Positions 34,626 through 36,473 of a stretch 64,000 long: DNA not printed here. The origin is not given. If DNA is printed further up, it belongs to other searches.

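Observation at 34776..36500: Rhs protein lacks any recognisable export signal and is preceded by a tightly linked 515-aa partner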

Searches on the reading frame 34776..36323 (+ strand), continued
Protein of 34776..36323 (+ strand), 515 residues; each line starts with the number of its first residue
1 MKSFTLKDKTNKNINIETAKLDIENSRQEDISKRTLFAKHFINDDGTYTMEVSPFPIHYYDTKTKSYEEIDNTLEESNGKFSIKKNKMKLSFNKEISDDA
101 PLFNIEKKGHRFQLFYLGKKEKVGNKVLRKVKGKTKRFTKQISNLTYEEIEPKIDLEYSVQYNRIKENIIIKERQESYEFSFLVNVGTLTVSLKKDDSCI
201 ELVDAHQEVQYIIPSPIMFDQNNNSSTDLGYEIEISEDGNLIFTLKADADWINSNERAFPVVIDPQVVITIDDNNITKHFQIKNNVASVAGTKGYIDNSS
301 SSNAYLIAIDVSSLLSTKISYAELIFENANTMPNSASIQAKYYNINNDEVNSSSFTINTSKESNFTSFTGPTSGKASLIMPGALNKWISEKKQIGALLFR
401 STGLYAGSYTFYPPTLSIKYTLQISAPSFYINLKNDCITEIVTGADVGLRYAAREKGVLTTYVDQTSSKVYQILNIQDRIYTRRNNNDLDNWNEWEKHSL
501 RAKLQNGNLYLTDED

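Call 58: search_dna_similar(query=window:34776-36323:+, collection=plasmids, mode=protein, max_evalue=0.001, max_rows=25)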
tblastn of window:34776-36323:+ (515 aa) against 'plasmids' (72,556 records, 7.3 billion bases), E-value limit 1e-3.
Records with a match: 78; places in all: 86; records where one place covers at least 80% of the query: 1.
Best place of each record, by identity: <60% 78.
By first word of the organism name: Bacillus 34; Streptomyces 12; Priestia 9; Paenibacillus 5; Planococcus 2; Exiguobacterium 2; Enterococcus 2; Rossellomorea 1; Nonomuraea 1; Cytobacillus 1; and 9 more.
By predicted mobility (MOB-suite, as given by PLSDB): non-mobilizable 54; mobilizable 15; conjugative 9.
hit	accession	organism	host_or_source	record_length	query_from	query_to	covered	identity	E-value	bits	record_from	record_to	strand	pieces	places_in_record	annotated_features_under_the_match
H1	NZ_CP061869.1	Priestia koreensis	cell culture,tobacco leaf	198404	45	480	85%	24.0%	2e-11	75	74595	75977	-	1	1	DNRLRE domain-containing protein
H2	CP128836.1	Rossellomorea sp. AcN35-11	-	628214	33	338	59%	29.5%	3e-21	105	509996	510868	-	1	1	DNRLRE domain-containing protein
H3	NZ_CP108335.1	Streptomyces virginiae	-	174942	29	376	68%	25.1%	1e-16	91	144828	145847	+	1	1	LamG-like jellyroll fold domain-containing protein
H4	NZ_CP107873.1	Streptomyces virginiae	-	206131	29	376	68%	25.1%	1e-16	91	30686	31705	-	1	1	LamG-like jellyroll fold domain-containing protein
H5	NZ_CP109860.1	Priestia megaterium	dendrobium,mixed culture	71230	45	436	76%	22.2%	8e-7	60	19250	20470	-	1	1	DNRLRE domain-containing protein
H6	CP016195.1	Bacillus thuringiensis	organism,soil sample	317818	20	322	59%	28.1%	2e-15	87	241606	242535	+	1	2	none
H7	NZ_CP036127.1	Bacillus mycoides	cell culture,soil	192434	20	322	59%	28.0%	1e-16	91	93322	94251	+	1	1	DNRLRE domain-containing protein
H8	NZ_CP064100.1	Priestia aryabhattai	cell culture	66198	12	314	59%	27.3%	2e-13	81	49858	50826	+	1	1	DNRLRE domain-containing protein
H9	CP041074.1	Bacillus tropicus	Oryctes gigas,whole organism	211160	39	338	58%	26.7%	2e-16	91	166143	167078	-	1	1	DNRLRE domain-containing protein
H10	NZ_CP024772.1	Bacillus thuringiensis LM1212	Oryctes gigas,whole organism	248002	39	338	58%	26.7%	2e-16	91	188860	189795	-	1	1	DNRLRE domain-containing protein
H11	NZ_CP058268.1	Priestia megaterium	cell culture,potash salt dump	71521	147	473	63%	24.5%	2e-10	71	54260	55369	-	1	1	DNRLRE domain-containing protein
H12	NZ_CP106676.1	Bacillus cereus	cell culture,soil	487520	39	322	55%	28.1%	4e-14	83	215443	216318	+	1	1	DNRLRE domain-containing protein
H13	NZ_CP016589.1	Bacillus thuringiensis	Mono isolate,Ginseng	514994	39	322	55%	28.1%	4e-14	83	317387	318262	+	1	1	DNRLRE domain-containing protein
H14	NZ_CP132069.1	Bacillus mycoides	whole organism,soil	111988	39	322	55%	28.1%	1e-15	88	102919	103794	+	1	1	DNRLRE domain-containing protein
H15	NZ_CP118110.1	Paenibacillus urinalis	Homo sapiens,blood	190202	24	314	57%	27.4%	2e-21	105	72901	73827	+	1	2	polymorphic toxin-type HINT domain-containing protein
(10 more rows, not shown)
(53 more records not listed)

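Call 59: get_annotated_region(hit=H15, flank=9000)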
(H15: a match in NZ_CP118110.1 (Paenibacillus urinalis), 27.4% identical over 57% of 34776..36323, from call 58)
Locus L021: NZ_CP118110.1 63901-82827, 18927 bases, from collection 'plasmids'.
description: Paenibacillus urinalis strain 2022CK-00829 plasmid unnamed2, complete sequence
organism: Paenibacillus urinalis (NCBI taxid 521520)
taxonomy: Bacteria; Bacillota; Bacilli; Bacillales; Paenibacillaceae; Paenibacillus; Paenibacillus urinalis
host: -; source: Homo sapiens,blood; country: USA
typing (MOB-suite, as given by PLSDB): non-mobilizable
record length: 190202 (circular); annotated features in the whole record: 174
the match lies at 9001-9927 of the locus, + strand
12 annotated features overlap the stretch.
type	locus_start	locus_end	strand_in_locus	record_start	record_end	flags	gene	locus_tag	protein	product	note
CDS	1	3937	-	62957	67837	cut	-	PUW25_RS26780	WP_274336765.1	DNRLRE domain-containing protein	-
CDS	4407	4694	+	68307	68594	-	-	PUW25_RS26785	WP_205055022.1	hypothetical protein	-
CDS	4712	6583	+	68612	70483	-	-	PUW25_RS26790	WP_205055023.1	phosphoadenosine phosphosulfate reductase family protein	-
CDS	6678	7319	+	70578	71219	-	-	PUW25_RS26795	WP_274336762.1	hypothetical protein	-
CDS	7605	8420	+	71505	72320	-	-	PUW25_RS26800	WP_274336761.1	LPD1 domain-containing protein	-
CDS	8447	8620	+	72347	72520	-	-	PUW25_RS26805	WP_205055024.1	aspartyl-phosphate phosphatase Spo0E family protein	-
CDS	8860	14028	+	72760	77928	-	-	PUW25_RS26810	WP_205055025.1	polymorphic toxin-type HINT domain-containing protein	-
CDS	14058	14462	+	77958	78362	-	-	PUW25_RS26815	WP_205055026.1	DUF4279 domain-containing protein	-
CDS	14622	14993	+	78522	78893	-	-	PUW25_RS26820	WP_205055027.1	hypothetical protein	-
CDS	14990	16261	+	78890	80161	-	-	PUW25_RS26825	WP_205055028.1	DNA polymerase IV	-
CDS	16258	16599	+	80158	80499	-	-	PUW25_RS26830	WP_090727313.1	YolD-like family protein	-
CDS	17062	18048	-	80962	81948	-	-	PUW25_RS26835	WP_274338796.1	DnaA N-terminal domain-containing protein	-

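Call 60: get_annotated_region(hit=H7, flank=9000)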
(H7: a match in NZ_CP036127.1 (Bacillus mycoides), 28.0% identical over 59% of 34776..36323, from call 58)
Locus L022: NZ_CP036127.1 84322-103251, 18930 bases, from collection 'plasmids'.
description: Bacillus mycoides strain JAS635 plasmid p192
organism: Bacillus mycoides (NCBI taxid 1405)
taxonomy: Bacteria; Bacillota; Bacilli; Bacillales; Bacillaceae; Bacillus; Bacillus mycoides
host: -; source: cell culture,soil; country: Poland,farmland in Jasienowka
typing (MOB-suite, as given by PLSDB): non-mobilizable; replicon rep_cluster_1721,rep_cluster_1869
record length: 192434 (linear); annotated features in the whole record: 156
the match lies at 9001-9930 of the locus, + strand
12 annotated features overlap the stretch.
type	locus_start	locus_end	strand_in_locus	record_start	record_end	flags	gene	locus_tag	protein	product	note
CDS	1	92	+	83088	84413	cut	brnQ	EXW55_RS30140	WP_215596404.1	branched-chain amino acid transport system II carrier protein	GO:0015803 - branched-chain amino acid transport [Evidence IEA]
CDS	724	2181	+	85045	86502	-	-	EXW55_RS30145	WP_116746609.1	alanine/glycine:cation symporter family protein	GO:0006865 - amino acid transport [Evidence IEA]; GO:0006814 - sodium ion transport [Evidence IEA]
CDS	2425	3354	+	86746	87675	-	glsA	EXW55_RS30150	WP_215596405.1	glutaminase A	GO:0006541 - glutamine metabolic process [Evidence IEA]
CDS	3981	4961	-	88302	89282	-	-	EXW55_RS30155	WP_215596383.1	hypothetical protein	-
CDS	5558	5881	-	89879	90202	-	-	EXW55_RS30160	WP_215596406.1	hypothetical protein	-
CDS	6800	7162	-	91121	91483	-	-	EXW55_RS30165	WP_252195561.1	hypothetical protein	-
CDS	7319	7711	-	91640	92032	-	-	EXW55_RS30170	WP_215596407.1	hypothetical protein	-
CDS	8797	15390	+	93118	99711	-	-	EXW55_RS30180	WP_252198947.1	DNRLRE domain-containing protein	-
CDS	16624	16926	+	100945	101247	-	-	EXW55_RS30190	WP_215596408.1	hypothetical protein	-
CDS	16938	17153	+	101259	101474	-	-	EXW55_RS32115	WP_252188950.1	hypothetical protein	-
CDS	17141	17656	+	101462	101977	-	-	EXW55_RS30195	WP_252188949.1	RHS repeat-associated core domain-containing protein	-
CDS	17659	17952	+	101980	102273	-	-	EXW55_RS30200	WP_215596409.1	hypothetical protein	-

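Call 63: search_dna_similar(query=window:34776-36323:+, collection=plasmids, mode=protein, max_evalue=0.001, max_rows=60, rows=spread)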
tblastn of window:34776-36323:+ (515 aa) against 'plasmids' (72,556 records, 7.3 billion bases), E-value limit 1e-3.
Records with a match: 78; places in all: 86; records where one place covers at least 80% of the query: 1.
Best place of each record, by identity: <60% 78.
By first word of the organism name: Bacillus 34; Streptomyces 12; Priestia 9; Paenibacillus 5; Planococcus 2; Exiguobacterium 2; Enterococcus 2; Rossellomorea 1; Nonomuraea 1; Cytobacillus 1; and 9 more.
By predicted mobility (MOB-suite, as given by PLSDB): non-mobilizable 54; mobilizable 15; conjugative 9.
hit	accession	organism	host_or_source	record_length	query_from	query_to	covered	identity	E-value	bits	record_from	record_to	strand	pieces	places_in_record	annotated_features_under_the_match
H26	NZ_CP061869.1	Priestia koreensis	cell culture,tobacco leaf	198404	45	480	85%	24.0%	2e-11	75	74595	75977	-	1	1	DNRLRE domain-containing protein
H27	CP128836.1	Rossellomorea sp. AcN35-11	-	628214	33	338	59%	29.5%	3e-21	105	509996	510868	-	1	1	DNRLRE domain-containing protein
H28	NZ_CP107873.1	Streptomyces virginiae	-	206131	29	376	68%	25.1%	1e-16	91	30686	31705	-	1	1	LamG-like jellyroll fold domain-containing protein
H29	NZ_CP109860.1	Priestia megaterium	dendrobium,mixed culture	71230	45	436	76%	22.2%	8e-7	60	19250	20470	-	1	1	DNRLRE domain-containing protein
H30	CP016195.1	Bacillus thuringiensis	organism,soil sample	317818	20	322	59%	28.1%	2e-15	87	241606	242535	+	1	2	none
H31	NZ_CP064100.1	Priestia aryabhattai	cell culture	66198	12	314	59%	27.3%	2e-13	81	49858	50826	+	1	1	DNRLRE domain-containing protein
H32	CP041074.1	Bacillus tropicus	Oryctes gigas,whole organism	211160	39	338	58%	26.7%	2e-16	91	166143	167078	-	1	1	DNRLRE domain-containing protein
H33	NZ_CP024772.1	Bacillus thuringiensis LM1212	Oryctes gigas,whole organism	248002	39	338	58%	26.7%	2e-16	91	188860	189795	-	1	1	DNRLRE domain-containing protein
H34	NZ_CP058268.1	Priestia megaterium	cell culture,potash salt dump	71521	147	473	63%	24.5%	2e-10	71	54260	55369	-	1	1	DNRLRE domain-containing protein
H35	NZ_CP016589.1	Bacillus thuringiensis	Mono isolate,Ginseng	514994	39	322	55%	28.1%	4e-14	83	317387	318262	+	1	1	DNRLRE domain-containing protein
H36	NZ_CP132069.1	Bacillus mycoides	whole organism,soil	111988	39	322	55%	28.1%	1e-15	88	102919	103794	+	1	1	DNRLRE domain-containing protein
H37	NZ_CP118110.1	Paenibacillus urinalis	Homo sapiens,blood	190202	24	314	57%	27.4%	2e-21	105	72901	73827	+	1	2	polymorphic toxin-type HINT domain-containing protein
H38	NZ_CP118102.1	Paenibacillus urinalis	Homo sapiens,blood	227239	24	314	57%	27.4%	2e-21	105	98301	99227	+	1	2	polymorphic toxin-type HINT domain-containing protein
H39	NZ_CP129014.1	Bacillus carboniphilus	-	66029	29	324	57%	26.9%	9e-11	72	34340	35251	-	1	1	DNRLRE domain-containing protein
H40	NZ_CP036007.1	Bacillus mycoides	cell culture,soil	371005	41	322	55%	28.1%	6e-15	86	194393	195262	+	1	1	DNRLRE domain-containing protein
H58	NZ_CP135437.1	Streptococcus sp. DTU_2020_1001019_1_SI_AUS_MUR_006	Homo sapiens,urine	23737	95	432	66%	22.1%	4e-9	67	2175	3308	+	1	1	DNRLRE domain-containing protein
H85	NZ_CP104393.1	Enterococcus raffinosus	fermented food (Meju)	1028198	145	269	24%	26.4%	3e-8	64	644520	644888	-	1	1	record has no annotation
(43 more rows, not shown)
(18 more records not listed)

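Call 64: get_annotated_region(hit=H58, flank=12000)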
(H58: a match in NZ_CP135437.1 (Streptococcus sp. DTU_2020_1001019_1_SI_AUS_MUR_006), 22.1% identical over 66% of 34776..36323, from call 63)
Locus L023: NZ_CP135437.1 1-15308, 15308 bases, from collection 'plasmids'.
description: Streptococcus sp. DTU_2020_1001019_1_SI_AUS_MUR_006 plasmid unnamed1, complete sequence
organism: Streptococcus sp. DTU_2020_1001019_1_SI_AUS_MUR_006 (NCBI taxid 3077584)
taxonomy: Bacteria; Bacillota; Bacilli; Lactobacillales; Streptococcaceae; Streptococcus; Streptococcus sp. DTU 2020 1001019 1 SI AUS MUR 006
host: -; source: Homo sapiens,urine; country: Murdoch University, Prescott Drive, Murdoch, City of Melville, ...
typing (MOB-suite, as given by PLSDB): non-mobilizable
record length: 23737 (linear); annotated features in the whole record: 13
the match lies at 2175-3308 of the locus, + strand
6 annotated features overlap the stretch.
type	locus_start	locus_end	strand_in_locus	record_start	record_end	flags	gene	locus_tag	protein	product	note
CDS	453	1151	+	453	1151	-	-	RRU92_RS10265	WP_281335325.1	class B sortase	-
CDS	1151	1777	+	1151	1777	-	-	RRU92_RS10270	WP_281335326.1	hypothetical protein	-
CDS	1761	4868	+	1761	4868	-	-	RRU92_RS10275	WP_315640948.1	DNRLRE domain-containing protein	-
CDS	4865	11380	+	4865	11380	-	-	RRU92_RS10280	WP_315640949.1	RHS repeat-associated core domain-containing protein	-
CDS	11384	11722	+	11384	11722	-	-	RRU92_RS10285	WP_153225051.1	hypothetical protein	-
CDS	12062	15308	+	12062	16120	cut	-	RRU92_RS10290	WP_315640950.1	RHS repeat-associated core domain-containing protein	-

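Call 65: get_annotated_region(hit=H85, flank=9000)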
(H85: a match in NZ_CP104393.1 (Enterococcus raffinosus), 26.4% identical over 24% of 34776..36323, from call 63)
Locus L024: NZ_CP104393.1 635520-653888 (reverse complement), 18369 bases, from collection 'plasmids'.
description: Enterococcus raffinosus strain HG-5 plasmid pHG51, complete sequence
organism: Enterococcus raffinosus (NCBI taxid 71452)
taxonomy: Bacteria; Bacillota; Bacilli; Lactobacillales; Enterococcaceae; Enterococcus; Enterococcus raffinosus
host: -; source: fermented food (Meju); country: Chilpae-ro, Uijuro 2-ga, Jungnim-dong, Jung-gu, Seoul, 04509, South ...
typing (MOB-suite, as given by PLSDB): non-mobilizable
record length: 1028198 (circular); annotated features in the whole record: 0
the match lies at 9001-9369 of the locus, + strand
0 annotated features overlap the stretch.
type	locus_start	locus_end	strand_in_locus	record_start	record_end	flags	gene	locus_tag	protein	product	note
